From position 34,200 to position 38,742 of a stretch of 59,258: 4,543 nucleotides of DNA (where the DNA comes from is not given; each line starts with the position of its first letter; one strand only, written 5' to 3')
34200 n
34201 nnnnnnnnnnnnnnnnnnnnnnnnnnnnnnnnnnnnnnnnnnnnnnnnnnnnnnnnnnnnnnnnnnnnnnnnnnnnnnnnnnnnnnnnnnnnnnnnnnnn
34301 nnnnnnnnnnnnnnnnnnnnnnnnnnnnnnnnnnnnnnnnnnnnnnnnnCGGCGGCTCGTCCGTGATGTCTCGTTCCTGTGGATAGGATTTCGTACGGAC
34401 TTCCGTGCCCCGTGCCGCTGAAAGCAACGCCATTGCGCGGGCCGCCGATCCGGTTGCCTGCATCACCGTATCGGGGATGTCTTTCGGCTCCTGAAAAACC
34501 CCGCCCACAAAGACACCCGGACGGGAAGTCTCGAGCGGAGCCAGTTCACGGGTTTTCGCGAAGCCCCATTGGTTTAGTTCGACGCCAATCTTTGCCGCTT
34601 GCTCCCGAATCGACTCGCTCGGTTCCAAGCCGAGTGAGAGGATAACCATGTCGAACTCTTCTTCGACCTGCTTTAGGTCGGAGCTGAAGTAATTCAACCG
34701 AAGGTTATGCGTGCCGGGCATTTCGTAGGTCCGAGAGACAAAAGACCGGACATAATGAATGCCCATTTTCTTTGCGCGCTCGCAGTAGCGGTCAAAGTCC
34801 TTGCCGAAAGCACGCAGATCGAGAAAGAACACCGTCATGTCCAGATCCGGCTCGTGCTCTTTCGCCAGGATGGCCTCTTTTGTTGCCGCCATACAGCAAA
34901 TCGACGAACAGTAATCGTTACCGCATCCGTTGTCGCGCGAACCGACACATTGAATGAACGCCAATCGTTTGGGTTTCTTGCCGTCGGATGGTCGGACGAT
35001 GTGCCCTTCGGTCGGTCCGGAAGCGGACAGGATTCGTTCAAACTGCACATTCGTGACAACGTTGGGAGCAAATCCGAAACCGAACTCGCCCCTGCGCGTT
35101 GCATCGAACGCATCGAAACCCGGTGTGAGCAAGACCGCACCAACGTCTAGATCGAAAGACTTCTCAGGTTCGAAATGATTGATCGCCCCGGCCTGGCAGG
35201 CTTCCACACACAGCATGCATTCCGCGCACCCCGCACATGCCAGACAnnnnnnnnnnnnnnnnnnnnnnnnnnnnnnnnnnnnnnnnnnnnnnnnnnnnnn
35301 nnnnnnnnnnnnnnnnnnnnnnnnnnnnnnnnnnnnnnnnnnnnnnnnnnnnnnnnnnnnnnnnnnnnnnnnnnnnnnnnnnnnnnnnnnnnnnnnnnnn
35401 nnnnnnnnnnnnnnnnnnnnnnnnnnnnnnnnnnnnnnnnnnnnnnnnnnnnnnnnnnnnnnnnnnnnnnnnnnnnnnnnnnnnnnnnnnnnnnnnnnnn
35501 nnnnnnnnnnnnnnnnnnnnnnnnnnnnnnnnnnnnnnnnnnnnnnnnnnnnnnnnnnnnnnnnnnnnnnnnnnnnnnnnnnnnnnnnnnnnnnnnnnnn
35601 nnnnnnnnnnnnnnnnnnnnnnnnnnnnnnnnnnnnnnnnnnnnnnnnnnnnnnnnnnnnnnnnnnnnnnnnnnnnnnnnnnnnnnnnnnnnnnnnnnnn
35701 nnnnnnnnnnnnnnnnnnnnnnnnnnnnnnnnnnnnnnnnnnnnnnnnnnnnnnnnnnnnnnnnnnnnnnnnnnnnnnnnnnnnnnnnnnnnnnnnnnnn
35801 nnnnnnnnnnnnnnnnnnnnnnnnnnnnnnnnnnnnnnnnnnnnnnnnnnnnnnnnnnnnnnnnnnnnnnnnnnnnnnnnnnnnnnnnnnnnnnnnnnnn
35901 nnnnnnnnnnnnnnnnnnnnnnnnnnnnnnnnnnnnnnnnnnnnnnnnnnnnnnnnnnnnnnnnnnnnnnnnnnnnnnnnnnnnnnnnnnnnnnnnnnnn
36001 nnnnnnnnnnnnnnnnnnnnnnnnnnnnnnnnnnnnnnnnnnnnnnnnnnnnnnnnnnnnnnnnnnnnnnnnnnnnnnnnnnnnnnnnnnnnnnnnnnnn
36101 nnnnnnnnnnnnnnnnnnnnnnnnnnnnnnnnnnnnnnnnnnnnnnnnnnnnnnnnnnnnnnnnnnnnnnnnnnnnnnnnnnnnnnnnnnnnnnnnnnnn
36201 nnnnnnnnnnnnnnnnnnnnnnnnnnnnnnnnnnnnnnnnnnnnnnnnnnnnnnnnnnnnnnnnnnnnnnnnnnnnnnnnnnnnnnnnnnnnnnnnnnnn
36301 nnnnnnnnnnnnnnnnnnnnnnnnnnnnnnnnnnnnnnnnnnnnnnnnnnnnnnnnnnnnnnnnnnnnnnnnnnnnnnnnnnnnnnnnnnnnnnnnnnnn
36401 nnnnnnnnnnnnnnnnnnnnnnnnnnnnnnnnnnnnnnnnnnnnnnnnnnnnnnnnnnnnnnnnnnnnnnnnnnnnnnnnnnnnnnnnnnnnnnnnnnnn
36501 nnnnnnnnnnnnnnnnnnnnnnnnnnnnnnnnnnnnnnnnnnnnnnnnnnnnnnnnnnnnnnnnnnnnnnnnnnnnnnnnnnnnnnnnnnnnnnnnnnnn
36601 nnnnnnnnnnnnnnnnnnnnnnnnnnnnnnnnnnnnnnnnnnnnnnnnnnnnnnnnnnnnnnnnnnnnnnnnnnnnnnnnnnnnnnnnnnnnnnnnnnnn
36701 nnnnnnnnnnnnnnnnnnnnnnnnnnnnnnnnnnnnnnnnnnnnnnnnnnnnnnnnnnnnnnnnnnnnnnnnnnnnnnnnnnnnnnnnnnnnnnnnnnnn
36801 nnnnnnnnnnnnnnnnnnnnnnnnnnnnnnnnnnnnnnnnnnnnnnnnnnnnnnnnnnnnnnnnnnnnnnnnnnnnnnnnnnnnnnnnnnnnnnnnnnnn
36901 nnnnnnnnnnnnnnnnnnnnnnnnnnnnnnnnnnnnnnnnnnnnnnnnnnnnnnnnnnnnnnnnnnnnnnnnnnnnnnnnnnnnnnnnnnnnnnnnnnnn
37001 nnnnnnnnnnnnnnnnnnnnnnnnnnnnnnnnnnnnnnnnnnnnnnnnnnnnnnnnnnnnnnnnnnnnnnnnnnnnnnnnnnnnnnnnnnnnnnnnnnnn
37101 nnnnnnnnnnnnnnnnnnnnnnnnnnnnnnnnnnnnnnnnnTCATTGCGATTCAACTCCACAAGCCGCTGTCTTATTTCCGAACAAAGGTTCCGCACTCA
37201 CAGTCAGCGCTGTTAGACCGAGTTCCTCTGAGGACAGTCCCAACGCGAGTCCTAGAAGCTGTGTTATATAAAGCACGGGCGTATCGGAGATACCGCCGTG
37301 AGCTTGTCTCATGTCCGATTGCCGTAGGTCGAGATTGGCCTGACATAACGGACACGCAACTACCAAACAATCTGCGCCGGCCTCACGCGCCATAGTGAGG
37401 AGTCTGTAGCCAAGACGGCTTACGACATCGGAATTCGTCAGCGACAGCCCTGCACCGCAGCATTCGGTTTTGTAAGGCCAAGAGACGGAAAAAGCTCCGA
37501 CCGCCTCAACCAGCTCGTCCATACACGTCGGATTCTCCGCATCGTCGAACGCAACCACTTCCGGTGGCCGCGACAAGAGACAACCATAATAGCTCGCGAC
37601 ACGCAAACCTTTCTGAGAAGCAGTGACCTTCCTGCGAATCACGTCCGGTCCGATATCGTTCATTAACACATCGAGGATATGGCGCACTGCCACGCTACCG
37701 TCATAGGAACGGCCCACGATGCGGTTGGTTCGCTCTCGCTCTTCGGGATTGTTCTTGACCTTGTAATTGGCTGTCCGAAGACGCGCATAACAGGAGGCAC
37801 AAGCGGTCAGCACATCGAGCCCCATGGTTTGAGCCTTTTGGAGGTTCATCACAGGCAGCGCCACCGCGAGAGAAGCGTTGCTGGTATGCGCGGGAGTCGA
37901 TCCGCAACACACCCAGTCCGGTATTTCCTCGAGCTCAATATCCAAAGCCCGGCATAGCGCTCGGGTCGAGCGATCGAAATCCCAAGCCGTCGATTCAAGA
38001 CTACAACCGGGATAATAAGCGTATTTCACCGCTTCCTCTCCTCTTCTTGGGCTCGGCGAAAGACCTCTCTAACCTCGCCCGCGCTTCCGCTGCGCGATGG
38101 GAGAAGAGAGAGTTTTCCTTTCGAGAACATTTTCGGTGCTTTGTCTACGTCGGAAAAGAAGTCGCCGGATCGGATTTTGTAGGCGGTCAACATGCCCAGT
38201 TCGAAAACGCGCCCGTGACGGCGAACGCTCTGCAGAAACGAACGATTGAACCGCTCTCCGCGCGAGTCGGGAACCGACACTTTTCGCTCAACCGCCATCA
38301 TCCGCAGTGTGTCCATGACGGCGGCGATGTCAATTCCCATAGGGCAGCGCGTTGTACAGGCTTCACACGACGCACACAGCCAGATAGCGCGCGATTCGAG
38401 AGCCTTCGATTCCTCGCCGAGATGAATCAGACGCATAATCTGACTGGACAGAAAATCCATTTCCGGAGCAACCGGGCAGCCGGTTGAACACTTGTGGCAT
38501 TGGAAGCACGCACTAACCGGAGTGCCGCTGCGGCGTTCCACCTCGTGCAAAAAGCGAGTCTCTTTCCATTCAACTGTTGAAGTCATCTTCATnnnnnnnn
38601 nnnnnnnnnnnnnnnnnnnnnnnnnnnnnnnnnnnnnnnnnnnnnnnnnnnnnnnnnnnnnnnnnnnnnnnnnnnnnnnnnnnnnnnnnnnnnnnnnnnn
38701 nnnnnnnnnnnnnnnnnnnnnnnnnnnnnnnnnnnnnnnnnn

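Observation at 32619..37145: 1508-aa HdrA polyprotein with an inserted GltD/NfnB-type NAD(P)H module and a second HdrA unit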

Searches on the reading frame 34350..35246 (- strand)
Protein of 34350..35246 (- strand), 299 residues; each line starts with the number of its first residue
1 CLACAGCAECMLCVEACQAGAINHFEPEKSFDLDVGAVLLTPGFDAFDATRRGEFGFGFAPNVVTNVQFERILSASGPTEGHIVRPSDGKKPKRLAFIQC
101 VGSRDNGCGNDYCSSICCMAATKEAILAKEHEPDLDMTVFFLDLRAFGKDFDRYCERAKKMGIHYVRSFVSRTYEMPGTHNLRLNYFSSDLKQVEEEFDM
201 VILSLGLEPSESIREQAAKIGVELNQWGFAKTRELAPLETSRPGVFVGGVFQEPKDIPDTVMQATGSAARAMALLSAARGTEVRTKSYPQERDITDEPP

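Call 40: search_solved_structures(query=window:34350-35246:-, max_evalue=1e-20, show_alignments=5)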
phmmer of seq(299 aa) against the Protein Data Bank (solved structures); distinct sequences matched with E-value up to 1e-20: 6.
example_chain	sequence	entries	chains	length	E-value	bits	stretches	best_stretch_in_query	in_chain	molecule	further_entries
8rvv_A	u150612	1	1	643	8.4e-72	245.3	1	7-273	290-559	H(2):CoB-CoM heterodisulfide,ferredoxin reductase subunit A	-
8rvu_a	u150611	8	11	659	8.8e-72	245.2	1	7-273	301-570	H(2):CoB-CoM heterodisulfide,ferredoxin reductase subunit A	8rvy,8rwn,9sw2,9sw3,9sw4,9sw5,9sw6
9sfi_A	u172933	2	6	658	8.9e-70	238.7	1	6-274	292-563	CoB--CoM heterodisulfide reductase iron-sulfur subunit A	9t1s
5odc_A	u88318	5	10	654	3.9e-68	233.3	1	6-280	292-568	Heterodisulfide reductase, subunit A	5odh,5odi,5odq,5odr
7bkb_A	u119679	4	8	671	6.5e-56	193.2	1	6-272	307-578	CoB--CoM heterodisulfide reductase iron-sulfur subunit A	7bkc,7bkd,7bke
6tjr_A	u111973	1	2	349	2.8e-40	141.8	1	31-274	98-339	Fumarate reductase/succinate dehydrogenase flavoprotein domain protein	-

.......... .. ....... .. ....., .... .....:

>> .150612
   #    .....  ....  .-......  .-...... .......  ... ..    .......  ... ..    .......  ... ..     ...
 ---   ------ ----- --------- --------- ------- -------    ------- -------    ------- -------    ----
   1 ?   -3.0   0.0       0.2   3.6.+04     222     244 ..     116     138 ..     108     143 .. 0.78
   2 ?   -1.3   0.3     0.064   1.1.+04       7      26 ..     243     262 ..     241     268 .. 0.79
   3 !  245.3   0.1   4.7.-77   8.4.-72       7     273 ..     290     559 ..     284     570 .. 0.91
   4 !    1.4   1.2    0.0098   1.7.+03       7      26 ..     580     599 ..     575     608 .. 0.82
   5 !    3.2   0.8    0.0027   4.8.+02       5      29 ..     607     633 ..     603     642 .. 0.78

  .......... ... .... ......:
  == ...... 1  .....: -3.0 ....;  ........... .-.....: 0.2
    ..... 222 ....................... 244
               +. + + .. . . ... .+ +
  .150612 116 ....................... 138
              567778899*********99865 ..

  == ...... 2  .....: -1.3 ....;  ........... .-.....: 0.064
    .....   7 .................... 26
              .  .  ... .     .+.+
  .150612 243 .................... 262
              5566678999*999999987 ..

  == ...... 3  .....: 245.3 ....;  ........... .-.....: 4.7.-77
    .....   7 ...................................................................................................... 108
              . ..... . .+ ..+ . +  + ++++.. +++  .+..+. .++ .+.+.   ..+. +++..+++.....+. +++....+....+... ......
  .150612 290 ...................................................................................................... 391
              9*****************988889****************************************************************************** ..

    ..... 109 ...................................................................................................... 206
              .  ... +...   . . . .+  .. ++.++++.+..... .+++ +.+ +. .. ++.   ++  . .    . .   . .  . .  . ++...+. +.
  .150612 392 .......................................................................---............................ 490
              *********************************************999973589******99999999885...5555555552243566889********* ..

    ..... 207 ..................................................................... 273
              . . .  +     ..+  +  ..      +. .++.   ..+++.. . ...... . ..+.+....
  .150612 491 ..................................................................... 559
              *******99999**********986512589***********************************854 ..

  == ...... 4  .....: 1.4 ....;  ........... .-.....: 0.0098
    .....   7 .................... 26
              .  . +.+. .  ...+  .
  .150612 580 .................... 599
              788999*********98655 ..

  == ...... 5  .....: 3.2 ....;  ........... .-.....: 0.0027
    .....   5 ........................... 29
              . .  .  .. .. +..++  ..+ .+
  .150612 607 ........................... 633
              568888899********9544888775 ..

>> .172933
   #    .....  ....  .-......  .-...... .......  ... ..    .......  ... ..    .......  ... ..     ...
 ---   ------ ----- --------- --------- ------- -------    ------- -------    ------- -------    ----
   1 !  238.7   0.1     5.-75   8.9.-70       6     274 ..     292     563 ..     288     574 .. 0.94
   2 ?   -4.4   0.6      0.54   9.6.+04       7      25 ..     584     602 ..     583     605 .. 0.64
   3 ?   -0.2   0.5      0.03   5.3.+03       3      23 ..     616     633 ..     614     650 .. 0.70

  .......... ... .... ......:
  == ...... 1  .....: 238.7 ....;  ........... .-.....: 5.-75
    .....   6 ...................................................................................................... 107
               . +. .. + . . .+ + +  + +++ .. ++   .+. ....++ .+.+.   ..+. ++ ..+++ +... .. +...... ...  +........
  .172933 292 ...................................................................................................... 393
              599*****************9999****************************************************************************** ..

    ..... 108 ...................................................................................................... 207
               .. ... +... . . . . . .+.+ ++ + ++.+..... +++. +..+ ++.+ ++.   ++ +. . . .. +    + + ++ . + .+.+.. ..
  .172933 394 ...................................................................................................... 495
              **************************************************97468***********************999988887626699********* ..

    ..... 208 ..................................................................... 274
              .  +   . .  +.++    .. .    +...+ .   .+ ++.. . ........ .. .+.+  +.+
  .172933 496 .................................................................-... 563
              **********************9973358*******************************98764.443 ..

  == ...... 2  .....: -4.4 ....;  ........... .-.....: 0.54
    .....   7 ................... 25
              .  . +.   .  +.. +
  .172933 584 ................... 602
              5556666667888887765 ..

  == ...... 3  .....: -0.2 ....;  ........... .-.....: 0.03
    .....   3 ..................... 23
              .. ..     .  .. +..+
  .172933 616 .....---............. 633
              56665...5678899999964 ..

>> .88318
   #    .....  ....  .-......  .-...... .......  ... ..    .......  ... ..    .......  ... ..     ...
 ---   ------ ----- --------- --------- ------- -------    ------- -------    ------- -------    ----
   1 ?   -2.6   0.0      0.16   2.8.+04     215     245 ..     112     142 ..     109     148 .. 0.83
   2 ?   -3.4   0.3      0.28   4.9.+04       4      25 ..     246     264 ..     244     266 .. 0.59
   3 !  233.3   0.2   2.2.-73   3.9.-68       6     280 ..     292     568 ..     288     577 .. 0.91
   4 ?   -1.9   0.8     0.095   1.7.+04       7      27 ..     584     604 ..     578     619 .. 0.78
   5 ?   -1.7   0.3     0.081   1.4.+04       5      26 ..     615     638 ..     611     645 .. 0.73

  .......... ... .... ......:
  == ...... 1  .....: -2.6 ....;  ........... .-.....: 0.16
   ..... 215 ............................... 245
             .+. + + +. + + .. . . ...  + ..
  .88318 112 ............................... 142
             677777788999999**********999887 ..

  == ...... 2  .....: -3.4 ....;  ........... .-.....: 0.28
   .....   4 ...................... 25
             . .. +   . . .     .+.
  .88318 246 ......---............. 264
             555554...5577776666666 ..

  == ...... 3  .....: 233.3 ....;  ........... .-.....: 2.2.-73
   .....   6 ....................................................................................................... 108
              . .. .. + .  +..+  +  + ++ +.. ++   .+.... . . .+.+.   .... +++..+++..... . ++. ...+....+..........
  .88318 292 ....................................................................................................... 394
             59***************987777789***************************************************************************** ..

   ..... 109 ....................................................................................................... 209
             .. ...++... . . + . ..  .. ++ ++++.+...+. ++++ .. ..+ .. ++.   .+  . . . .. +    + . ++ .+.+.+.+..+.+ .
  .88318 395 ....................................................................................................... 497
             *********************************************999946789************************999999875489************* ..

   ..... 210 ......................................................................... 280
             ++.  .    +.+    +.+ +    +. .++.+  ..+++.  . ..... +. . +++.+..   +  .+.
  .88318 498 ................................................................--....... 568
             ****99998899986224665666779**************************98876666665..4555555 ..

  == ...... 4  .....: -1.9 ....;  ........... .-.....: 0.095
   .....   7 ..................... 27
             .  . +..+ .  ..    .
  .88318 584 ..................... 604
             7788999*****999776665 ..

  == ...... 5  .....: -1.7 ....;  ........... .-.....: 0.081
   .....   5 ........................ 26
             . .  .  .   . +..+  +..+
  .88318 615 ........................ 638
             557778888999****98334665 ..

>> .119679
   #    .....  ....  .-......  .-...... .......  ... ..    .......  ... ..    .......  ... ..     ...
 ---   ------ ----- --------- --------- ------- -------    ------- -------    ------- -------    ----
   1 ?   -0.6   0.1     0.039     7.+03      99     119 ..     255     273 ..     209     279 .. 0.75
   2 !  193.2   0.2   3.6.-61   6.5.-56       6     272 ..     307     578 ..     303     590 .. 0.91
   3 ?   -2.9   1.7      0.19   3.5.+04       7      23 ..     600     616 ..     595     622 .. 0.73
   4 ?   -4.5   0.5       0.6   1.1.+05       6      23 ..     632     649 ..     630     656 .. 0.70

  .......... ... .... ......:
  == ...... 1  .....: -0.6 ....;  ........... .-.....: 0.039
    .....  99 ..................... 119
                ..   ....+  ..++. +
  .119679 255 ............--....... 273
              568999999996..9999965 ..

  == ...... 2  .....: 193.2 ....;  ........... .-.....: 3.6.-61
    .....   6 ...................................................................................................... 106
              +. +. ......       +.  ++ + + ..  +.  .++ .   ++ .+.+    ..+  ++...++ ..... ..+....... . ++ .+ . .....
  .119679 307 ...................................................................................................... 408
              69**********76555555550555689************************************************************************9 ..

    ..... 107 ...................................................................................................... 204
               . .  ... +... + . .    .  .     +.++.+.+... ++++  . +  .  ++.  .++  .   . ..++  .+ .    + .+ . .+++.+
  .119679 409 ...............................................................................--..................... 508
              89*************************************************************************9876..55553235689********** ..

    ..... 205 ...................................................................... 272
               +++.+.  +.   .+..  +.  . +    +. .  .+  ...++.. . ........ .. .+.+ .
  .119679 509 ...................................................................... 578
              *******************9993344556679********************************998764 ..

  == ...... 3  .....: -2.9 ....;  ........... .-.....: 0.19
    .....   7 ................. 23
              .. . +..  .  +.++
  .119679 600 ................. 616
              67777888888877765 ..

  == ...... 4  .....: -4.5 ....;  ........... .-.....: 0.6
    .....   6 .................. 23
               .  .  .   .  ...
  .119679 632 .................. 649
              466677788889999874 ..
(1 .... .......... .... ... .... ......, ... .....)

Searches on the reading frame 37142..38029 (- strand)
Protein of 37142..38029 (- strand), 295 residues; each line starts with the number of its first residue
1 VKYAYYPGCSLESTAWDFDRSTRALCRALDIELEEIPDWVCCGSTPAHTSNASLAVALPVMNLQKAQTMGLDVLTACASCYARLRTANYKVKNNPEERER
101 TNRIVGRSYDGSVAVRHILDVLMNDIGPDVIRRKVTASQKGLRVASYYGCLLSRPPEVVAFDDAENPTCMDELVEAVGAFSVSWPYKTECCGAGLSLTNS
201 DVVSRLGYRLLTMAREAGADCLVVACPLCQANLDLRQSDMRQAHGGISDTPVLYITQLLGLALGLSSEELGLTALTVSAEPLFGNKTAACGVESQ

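Call 6: search_protein_families(library=pfam, proteins=[window:37142-38029:-], max_evalue=0.001)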
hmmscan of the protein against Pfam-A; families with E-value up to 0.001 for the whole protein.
window:37142-38029:- (295 aa): 1 family
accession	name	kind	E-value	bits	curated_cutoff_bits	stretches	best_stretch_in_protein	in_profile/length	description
PF02754.22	CCG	-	1.2e-21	77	20.6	2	144-234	1-85/85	Cysteine-rich domain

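Call 8: search_protein_families(library=ncbifam, proteins=[window:37142-38029:-], max_evalue=0.00001)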
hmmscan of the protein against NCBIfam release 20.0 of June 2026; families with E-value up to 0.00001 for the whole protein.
window:37142-38029:- (295 aa): 6 families
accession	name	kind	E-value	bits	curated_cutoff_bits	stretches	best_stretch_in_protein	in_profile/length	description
TIGR03288.1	CoB_CoM_SS_B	equivalog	9.5e-59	199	345.15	1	2-282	1-286/290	CoB--CoM heterodisulfide reductase subunit B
NF042965.1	MFR_anch_SdhE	equivalog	3.6e-52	177.7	500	1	2-277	2-276/282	8-methylmenaquinol:fumarate reductase membrane anchor subunit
NF041780.1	hetero_SS_HdrB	equivalog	1.9e-19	70.1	450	1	23-283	26-302/304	ferredoxin:CoB-CoM heterodisulfide reductase subunit HdrB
NF004898.0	PRK06259.1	equivalog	7.4e-13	47.9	385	1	2-260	263-485/488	fumarate reductase (CoM/CoB) subunit TfrB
NF045670.1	quin_L_LdhH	equivalog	5.8e-12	44.7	800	1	2-232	468-684/706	L-lactate dehydrogenase (quinone) large subunit LdhH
NF008369.0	PRK11168.1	equivalog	1.8e-07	30.4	278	0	3-90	169-258/401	anaerobic glycerol-3-phosphate dehydrogenase subunit C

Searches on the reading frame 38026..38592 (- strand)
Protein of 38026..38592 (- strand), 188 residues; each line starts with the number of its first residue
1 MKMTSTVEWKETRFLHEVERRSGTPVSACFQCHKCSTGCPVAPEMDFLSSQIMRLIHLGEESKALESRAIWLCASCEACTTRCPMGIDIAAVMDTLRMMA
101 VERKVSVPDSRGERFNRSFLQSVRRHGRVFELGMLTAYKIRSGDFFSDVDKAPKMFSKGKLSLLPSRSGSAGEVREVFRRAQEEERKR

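Call 6: search_protein_families(library=pfam, proteins=[window:38026-38592:-], max_evalue=0.001)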
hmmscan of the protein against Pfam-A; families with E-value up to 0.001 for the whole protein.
window:38026-38592:- (188 aa): 7 families
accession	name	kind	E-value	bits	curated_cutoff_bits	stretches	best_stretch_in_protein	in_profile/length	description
PF13183.11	Fer4_8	-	3.6e-11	43.9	27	1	26-87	2-68/68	4Fe-4S dicluster domain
PF13534.11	Fer4_17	-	1.7e-09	38.5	22.2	1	28-88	1-61/61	4Fe-4S dicluster domain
PF13187.11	Fer4_9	-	1.2e-07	32.1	27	1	28-86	1-50/52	4Fe-4S dicluster domain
PF13237.11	Fer4_10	-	4.6e-05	23.7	25.5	0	27-84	7-53/53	4Fe-4S dicluster domain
PF13746.11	Fer4_18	-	5.5e-05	23.8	27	0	70-92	58-80/114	4Fe-4S dicluster domain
PF13484.11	Fer4_16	-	0.00036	21.7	30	0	73-86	2-15/66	4Fe-4S double cluster binding domain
PF12838.12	Fer4_7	-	0.00054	20.8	27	0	29-87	2-52/52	4Fe-4S dicluster domain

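Call 8: search_protein_families(library=ncbifam, proteins=[window:38026-38592:-], max_evalue=0.00001)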
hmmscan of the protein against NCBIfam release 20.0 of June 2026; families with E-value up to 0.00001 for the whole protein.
window:38026-38592:- (188 aa): 14 families
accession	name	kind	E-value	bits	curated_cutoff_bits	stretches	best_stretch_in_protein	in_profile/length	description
TIGR03290.1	CoB_CoM_SS_C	equivalog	3.1e-18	66.1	160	1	26-105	1-80/144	CoB--CoM heterodisulfide reductase subunit C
NF038018.1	qmoC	equivalog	6.4e-18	65.3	300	1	12-105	3-96/360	quinone-interacting membrane-bound oxidoreductase complex subunit QmoC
NF041779.1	hetero_SS_HdrC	equivalog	2.8e-12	46.5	350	1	26-107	30-110/198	ferredoxin:CoB-CoM heterodisulfide reductase subunit HdrC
NF041890.1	hdrC_Methbact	equivalog_domain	1.1e-11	44.6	270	1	14-105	16-106/192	ferredoxin:CoB-CoM heterodisulfide reductase subunit HdrC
NF004898.0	PRK06259.1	equivalog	6.2e-10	38.3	385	1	19-110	126-226/488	fumarate reductase (CoM/CoB) subunit TfrB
NF008369.0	PRK11168.1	equivalog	1.2e-08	34.3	278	1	26-104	10-91/401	anaerobic glycerol-3-phosphate dehydrogenase subunit C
NF009227.0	PRK12577.1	equivalog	1.4e-08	33.8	349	1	66-187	204-328/330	succinate dehydrogenase/fumarate reductase iron-sulfur subunit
NF045670.1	quin_L_LdhH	equivalog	1.8e-07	29.9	800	0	69-131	352-407/706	L-lactate dehydrogenase (quinone) large subunit LdhH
NF042952.1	MFR_FeS_SdhB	equivalog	8.2e-07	28.3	600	1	67-134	198-264/320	8-methylmenaquinol:fumarate reductase iron-sulfur subunit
NF009226.0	PRK12576.1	equivalog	2.2e-06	27.2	344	1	27-170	154-304/317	succinate dehydrogenase/fumarate reductase iron-sulfur subunit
NF045724.1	ferredox_TmcB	equivalog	2.8e-06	26.2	735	0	72-103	100-131/430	electron transfer complex ferredoxin TmcB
TIGR01945.1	rnfC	subfamily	3.4e-06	25.9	245.95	1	19-92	356-423/435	RnfABCDGE type electron transport complex subunit C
NF008434.0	PRK11274.1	equivalog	8.6e-06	24.9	333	0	26-141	22-140/409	glycolate oxidase subunit GlcF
TIGR00384.1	dhsB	subfamily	9.5e-06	25.2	88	0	18-95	131-220/222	succinate dehydrogenase and fumarate reductase iron-sulfur protein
